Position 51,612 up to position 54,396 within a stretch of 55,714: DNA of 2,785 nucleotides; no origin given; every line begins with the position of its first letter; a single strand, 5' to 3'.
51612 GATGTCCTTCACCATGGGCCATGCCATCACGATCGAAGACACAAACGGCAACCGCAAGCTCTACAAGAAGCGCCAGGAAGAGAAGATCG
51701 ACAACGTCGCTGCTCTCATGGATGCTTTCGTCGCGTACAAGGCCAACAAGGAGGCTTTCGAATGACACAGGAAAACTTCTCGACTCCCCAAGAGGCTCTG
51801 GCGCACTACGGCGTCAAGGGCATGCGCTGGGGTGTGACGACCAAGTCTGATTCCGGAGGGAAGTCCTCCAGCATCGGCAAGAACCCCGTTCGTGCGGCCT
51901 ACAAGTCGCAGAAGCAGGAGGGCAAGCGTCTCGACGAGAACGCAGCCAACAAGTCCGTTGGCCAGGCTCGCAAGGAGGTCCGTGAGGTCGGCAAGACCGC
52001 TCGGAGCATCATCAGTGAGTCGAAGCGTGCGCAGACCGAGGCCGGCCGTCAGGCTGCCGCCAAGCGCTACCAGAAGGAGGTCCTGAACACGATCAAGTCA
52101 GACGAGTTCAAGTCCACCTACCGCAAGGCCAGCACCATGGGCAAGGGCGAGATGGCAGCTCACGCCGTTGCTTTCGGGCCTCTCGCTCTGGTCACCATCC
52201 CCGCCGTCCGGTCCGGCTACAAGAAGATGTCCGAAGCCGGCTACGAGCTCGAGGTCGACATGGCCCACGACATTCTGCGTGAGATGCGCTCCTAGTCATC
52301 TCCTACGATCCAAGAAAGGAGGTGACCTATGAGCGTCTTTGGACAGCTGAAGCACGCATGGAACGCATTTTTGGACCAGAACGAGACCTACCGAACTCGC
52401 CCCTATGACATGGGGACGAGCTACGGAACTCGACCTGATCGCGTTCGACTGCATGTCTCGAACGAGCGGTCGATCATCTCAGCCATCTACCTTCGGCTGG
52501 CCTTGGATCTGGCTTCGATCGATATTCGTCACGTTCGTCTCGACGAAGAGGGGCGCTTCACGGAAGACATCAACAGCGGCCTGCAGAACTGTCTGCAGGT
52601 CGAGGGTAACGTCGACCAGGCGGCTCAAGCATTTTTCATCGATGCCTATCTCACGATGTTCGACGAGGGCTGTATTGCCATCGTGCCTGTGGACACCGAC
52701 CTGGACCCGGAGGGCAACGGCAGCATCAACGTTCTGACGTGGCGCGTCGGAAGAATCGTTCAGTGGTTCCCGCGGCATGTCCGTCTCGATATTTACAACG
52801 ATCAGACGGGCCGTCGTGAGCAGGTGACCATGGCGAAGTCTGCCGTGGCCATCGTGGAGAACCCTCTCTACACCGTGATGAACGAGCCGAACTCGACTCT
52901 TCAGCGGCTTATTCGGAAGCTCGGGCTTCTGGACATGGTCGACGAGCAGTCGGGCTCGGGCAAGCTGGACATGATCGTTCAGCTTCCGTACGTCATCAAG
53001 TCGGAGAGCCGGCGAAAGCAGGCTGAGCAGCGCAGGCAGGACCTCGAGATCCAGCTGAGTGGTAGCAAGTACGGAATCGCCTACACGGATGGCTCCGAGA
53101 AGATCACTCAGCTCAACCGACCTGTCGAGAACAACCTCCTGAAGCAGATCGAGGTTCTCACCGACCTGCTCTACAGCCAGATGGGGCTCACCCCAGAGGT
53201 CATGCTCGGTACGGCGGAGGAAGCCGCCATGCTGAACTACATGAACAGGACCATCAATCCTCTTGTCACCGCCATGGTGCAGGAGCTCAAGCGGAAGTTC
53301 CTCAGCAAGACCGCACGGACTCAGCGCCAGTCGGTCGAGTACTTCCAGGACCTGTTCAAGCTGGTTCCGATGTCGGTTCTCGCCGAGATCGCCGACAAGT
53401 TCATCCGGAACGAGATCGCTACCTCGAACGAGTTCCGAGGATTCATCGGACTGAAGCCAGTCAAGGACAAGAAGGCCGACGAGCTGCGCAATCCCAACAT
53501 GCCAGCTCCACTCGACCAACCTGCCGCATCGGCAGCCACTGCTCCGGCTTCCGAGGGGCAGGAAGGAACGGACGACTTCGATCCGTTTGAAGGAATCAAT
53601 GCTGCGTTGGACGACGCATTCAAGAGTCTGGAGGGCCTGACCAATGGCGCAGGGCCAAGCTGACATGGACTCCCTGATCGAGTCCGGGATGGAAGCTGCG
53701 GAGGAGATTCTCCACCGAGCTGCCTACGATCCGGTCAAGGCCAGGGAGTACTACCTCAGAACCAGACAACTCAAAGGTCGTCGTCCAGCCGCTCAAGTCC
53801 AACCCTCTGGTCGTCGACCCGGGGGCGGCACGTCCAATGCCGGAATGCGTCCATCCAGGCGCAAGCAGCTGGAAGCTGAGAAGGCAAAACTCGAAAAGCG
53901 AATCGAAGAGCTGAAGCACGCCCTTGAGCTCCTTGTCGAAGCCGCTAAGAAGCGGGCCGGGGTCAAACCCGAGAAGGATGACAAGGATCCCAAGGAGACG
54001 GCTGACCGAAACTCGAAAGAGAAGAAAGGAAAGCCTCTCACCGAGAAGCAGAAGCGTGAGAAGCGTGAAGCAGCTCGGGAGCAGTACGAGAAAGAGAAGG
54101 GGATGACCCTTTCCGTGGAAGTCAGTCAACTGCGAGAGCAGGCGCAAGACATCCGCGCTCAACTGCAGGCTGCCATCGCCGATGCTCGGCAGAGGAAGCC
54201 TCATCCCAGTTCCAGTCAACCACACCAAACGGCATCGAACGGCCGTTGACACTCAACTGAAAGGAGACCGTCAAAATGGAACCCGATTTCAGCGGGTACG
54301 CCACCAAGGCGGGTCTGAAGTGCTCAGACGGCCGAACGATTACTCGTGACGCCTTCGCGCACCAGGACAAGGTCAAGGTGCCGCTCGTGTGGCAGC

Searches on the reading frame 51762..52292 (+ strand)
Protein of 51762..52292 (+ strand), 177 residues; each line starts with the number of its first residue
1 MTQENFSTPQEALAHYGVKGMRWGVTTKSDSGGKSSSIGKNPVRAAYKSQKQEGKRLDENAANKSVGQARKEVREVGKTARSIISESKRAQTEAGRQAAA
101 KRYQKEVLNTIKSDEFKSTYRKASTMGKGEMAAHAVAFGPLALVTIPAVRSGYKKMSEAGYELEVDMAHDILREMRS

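Call 90: search_protein_families(library=phrogs, proteins=[window:51762-52292:+], max_evalue=0.001)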
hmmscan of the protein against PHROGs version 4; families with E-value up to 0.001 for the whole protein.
window:51762-52292:+ (177 aa): 8 families
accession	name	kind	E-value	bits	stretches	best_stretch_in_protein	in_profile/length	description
phrog_7021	-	unknown function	3.6e-08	34.1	1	10-136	190-307/330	-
phrog_14126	-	unknown function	1.4e-07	31.8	1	10-133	29-154/447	-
phrog_18721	-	unknown function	2.8e-07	31.8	1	12-132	8-124/146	-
phrog_24711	-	unknown function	4e-07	29.9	1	10-107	338-424/532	-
phrog_7502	-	unknown function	4.2e-07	30.9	1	11-97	7-84/298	-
phrog_19428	-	unknown function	3.5e-06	28.2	1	6-115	3-110/125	-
phrog_38171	-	unknown function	1.7e-05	25.6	1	11-45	7-41/227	-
phrog_34327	-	unknown function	0.00057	20.7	1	11-84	13-83/167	-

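Call 91: search_protein_families(library=pfam, proteins=[window:51762-52292:+], max_evalue=1)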
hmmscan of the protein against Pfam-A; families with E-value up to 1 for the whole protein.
window:51762-52292:+ (177 aa): 1 family
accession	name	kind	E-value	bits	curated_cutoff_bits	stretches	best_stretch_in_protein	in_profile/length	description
PF23847.1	DUF7211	-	1.4e-10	40.8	27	1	9-29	4-23/25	Family of unknown function (DUF7211)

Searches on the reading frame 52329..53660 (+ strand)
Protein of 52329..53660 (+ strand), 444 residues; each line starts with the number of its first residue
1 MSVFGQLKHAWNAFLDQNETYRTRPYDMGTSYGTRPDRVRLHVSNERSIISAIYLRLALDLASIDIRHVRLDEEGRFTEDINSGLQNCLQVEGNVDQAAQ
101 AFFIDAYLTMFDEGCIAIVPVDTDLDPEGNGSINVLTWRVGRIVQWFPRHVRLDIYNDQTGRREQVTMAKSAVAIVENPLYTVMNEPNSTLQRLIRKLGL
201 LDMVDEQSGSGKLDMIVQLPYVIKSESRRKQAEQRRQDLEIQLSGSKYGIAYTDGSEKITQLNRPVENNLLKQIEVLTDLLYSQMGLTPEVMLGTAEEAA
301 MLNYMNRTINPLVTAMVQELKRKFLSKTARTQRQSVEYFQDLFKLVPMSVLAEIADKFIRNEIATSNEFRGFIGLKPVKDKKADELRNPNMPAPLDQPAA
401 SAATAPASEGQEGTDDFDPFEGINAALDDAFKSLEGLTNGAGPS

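Call 90: search_protein_families(library=phrogs, proteins=[window:52329-53660:+], max_evalue=0.001)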
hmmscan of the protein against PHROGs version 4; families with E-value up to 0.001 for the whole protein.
window:52329-53660:+ (444 aa): 2 families
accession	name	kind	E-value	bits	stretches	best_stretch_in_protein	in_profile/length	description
phrog_12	-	head and packaging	7.7e-40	138.5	1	1-415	48-457/646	portal protein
phrog_5929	-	head and packaging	1.9e-07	31.6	1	298-400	106-207/228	portal protein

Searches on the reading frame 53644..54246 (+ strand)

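Call 90: search_protein_families(library=phrogs, proteins=[window:53644-54246:+], max_evalue=0.001)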
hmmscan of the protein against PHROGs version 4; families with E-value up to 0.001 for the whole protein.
window:53644-54246:+ (201 aa): 2 families
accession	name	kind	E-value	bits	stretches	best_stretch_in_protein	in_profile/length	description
phrog_12541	-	unknown function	7.6e-29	101.9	1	19-176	3-157/173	-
phrog_11413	-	unknown function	2e-10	42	1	27-184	16-171/203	-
